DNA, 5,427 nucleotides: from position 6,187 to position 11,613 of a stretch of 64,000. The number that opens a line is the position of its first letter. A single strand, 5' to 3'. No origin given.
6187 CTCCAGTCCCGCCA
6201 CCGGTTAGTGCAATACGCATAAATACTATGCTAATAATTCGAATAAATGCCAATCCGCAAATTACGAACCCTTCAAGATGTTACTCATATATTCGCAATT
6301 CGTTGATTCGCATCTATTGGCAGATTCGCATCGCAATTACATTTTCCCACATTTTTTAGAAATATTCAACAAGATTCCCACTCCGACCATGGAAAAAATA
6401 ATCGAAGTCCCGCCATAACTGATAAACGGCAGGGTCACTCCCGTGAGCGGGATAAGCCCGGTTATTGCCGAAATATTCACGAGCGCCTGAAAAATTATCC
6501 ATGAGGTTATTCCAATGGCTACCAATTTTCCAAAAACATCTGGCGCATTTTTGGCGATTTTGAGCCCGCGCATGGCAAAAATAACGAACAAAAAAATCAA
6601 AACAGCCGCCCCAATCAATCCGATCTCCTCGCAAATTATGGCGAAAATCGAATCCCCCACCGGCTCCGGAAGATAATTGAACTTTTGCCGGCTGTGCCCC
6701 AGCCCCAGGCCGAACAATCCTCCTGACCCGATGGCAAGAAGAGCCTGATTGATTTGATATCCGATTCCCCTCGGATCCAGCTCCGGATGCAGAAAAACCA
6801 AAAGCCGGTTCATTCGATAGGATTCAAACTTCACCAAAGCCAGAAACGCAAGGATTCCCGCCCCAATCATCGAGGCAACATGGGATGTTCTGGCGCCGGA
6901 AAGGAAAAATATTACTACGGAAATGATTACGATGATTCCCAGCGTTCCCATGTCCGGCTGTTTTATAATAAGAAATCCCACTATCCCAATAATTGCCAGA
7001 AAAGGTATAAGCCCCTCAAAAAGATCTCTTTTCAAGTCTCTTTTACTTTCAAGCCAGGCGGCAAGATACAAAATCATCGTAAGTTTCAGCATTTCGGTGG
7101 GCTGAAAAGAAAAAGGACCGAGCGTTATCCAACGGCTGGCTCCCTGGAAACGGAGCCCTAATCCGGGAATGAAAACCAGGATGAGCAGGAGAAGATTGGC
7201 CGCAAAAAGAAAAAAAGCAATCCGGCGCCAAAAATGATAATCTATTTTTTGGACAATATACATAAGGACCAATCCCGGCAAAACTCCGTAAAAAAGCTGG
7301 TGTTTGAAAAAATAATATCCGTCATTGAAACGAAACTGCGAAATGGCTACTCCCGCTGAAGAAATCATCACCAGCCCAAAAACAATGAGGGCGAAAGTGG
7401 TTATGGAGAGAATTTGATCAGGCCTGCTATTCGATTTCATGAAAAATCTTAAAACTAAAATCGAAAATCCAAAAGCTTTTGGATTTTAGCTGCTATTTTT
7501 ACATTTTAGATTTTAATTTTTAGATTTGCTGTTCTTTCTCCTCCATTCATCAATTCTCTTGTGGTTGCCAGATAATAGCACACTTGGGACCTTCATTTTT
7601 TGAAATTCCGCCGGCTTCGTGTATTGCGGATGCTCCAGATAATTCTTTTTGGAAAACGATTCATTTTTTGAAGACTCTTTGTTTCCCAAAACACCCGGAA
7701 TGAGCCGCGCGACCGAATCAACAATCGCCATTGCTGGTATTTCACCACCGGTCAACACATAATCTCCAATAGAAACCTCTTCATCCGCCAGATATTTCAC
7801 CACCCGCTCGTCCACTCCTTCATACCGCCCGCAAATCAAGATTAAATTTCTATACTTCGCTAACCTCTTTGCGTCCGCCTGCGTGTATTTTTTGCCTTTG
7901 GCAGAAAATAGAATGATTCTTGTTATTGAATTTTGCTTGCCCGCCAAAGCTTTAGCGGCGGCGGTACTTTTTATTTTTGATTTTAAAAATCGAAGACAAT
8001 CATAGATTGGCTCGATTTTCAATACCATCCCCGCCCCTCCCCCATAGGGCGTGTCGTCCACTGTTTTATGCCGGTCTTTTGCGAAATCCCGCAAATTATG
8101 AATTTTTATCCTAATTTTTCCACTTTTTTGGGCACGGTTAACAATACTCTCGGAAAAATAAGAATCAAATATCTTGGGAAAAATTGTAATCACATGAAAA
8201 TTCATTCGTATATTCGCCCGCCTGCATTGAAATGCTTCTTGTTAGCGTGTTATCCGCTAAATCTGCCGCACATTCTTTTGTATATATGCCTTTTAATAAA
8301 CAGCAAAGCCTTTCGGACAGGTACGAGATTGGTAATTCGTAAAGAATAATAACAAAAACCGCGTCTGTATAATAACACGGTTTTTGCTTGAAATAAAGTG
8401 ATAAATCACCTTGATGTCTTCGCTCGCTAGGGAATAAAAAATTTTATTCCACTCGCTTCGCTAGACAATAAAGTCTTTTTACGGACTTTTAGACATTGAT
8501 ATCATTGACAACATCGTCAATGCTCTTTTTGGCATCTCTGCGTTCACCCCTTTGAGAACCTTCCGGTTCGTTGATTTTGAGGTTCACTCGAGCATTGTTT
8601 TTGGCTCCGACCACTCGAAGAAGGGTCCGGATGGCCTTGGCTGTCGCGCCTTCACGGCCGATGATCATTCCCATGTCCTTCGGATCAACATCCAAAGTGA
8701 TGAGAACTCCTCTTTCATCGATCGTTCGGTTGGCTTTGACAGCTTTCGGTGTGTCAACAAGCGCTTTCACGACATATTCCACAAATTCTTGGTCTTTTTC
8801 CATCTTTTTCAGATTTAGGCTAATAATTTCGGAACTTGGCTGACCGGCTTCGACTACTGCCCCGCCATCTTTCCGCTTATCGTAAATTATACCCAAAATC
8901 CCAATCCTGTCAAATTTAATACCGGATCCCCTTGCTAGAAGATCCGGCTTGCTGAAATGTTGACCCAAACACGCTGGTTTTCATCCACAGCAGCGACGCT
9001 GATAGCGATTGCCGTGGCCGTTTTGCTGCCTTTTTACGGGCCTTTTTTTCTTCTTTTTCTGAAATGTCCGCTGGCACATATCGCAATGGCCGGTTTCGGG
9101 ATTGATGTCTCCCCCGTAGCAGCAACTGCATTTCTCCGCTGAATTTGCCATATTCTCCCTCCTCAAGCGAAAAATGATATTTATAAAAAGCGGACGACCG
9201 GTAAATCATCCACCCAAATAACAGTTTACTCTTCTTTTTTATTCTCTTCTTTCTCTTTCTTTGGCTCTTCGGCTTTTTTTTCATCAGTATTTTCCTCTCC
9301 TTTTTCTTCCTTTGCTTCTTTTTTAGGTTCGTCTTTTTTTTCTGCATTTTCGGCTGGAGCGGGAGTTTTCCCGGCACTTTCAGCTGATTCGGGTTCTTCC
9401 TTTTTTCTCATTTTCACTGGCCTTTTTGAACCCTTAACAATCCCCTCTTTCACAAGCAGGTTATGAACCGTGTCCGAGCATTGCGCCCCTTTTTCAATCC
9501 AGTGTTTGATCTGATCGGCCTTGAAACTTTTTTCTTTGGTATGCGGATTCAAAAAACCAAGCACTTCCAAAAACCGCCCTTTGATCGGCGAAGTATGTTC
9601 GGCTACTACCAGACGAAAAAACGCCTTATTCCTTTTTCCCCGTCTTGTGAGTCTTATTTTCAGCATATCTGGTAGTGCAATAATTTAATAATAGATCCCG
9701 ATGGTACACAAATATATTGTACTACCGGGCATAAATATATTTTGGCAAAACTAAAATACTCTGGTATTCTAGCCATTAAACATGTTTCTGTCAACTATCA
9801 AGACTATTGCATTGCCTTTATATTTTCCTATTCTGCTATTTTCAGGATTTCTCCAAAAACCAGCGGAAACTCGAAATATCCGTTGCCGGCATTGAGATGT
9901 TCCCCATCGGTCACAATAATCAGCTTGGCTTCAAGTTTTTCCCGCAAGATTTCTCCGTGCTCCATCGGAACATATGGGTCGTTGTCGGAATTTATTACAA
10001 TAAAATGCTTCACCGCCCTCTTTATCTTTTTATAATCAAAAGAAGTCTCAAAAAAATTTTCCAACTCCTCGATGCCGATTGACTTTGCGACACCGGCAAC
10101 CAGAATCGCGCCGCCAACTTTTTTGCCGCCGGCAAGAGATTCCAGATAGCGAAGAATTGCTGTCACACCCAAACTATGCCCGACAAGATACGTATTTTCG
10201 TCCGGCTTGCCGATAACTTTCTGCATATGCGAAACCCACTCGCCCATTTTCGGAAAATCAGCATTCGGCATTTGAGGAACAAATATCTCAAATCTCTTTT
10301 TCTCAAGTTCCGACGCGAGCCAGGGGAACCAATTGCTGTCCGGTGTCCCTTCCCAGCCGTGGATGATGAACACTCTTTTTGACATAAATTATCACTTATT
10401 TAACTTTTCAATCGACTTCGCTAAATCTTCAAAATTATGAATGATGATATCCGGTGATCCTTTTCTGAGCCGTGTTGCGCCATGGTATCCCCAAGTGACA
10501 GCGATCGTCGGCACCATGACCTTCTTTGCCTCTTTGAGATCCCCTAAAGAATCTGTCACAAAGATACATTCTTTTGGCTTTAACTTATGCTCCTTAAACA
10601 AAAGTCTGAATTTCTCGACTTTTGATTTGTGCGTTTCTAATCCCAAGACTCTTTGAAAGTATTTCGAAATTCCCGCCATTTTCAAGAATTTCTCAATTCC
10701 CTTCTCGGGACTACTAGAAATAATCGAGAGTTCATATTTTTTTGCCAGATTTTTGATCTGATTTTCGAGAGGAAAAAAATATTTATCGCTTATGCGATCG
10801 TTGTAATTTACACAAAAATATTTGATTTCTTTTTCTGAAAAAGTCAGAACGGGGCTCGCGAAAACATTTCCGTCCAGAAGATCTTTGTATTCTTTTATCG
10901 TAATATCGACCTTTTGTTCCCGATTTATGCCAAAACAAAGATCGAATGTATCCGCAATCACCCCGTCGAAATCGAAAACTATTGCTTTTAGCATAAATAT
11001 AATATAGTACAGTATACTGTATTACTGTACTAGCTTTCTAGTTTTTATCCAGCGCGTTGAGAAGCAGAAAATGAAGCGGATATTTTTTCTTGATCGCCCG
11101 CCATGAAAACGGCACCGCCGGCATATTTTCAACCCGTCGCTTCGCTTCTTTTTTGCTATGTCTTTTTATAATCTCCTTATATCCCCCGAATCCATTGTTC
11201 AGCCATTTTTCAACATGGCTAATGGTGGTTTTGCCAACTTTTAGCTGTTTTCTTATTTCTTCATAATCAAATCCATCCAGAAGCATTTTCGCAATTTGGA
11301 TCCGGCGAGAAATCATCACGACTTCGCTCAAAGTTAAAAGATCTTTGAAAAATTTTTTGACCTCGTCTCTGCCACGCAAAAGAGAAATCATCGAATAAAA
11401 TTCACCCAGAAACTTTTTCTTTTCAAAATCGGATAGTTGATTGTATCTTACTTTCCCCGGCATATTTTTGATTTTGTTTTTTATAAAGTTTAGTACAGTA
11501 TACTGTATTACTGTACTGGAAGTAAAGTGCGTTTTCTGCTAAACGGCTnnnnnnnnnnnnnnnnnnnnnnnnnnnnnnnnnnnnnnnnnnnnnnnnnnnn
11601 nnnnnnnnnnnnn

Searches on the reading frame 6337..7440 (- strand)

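Call 86: search_protein_families(library=pfam, proteins=[window:6337-7440:-], max_evalue=0.00001)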
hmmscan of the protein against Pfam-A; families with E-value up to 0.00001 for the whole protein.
window:6337-7440:- (367 aa): 1 family
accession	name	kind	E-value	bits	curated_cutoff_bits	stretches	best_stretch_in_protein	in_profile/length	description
PF01098.24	FTSW_RODA_SPOVE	-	1.6e-106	356.8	26.4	1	12-363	4-353/356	Cell cycle protein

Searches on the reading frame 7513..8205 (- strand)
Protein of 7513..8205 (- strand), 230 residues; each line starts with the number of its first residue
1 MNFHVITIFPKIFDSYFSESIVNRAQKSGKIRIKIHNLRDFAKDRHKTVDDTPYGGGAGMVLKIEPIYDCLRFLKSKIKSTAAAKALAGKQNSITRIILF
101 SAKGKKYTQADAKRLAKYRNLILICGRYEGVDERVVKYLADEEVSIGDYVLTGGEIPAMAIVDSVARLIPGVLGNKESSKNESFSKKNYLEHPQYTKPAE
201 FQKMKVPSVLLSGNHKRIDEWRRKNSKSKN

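Call 86: search_protein_families(library=pfam, proteins=[window:7513-8205:-], max_evalue=0.00001)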
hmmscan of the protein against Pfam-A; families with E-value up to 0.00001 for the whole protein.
window:7513-8205:- (230 aa): 1 family
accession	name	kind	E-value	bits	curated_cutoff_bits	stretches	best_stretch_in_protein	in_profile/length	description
PF01746.26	tRNA_m1G_MT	-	4.9e-60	203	27.3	1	23-228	2-188/195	tRNA (Guanine-1)-methyltransferase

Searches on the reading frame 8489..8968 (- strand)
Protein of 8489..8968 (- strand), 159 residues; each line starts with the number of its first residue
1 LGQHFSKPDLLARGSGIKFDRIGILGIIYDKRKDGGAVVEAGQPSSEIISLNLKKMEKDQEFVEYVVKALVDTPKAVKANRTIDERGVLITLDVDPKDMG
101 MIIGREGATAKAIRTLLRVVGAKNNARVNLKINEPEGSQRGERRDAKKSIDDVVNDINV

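Call 86: search_protein_families(library=pfam, proteins=[window:8489-8968:-], max_evalue=0.00001)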
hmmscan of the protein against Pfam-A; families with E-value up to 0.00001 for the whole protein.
window:8489-8968:- (159 aa): 1 family
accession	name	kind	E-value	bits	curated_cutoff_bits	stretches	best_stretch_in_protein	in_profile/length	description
PF13083.13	KH_KhpA-B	-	1.6e-21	76.4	32.1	1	60-132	1-73/73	KhpA/KhpB, KH domain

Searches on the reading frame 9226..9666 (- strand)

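Call 86: search_protein_families(library=pfam, proteins=[window:9226-9666:-], max_evalue=0.00001)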
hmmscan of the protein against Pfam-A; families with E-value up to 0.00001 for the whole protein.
window:9226-9666:- (146 aa): 1 family
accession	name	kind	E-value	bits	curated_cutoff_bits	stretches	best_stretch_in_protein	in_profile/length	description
PF00886.24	Ribosomal_S16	-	3e-16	59.5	27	1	8-64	1-62/62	Ribosomal protein S16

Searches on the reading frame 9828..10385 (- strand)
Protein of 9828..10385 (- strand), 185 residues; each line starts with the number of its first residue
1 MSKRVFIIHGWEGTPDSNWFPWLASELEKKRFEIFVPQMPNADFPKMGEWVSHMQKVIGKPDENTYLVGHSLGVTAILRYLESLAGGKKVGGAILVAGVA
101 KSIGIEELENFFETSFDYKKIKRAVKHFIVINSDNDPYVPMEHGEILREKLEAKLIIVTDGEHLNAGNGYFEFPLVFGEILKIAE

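Call 86: search_protein_families(library=pfam, proteins=[window:9828-10385:-], max_evalue=0.00001)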
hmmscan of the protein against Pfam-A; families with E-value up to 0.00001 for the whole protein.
window:9828-10385:- (185 aa): 3 families
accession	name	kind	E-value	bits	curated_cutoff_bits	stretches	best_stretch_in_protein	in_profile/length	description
PF06821.19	Ser_hydrolase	-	7.2e-29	101.3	22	1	6-176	2-166/172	Serine hydrolase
PF00561.26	Abhydrolase_1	-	2.6e-09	37.6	25.8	0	4-112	2-116/245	alpha/beta hydrolase fold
PF12697.13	Abhydrolase_6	-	1.8e-06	29.3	26.3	0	5-100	1-96/217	Alpha/beta hydrolase family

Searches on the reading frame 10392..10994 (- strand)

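Call 87: search_protein_families(library=pfam, proteins=[window:10392-10994:-], max_evalue=0.00001)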
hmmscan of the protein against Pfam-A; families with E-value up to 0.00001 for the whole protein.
window:10392-10994:- (200 aa): 2 families
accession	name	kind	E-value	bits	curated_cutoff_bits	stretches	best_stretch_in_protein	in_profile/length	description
PF13419.12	HAD_2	-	3.3e-17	63.6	23.8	1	5-166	1-178/178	Haloacid dehalogenase-like hydrolase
PF00702.32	Hydrolase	-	2.8e-10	41.3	26.4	1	85-158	113-189/191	haloacid dehalogenase-like hydrolase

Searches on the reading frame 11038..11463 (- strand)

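Call 87: search_protein_families(library=pfam, proteins=[window:11038-11463:-], max_evalue=0.00001)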
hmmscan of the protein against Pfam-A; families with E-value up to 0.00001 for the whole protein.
window:11038-11463:- (141 aa): 1 family
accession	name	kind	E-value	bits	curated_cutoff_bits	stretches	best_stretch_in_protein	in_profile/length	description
PF01371.25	Trp_repressor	-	9.6e-18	64.5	27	1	20-102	4-87/88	Trp repressor protein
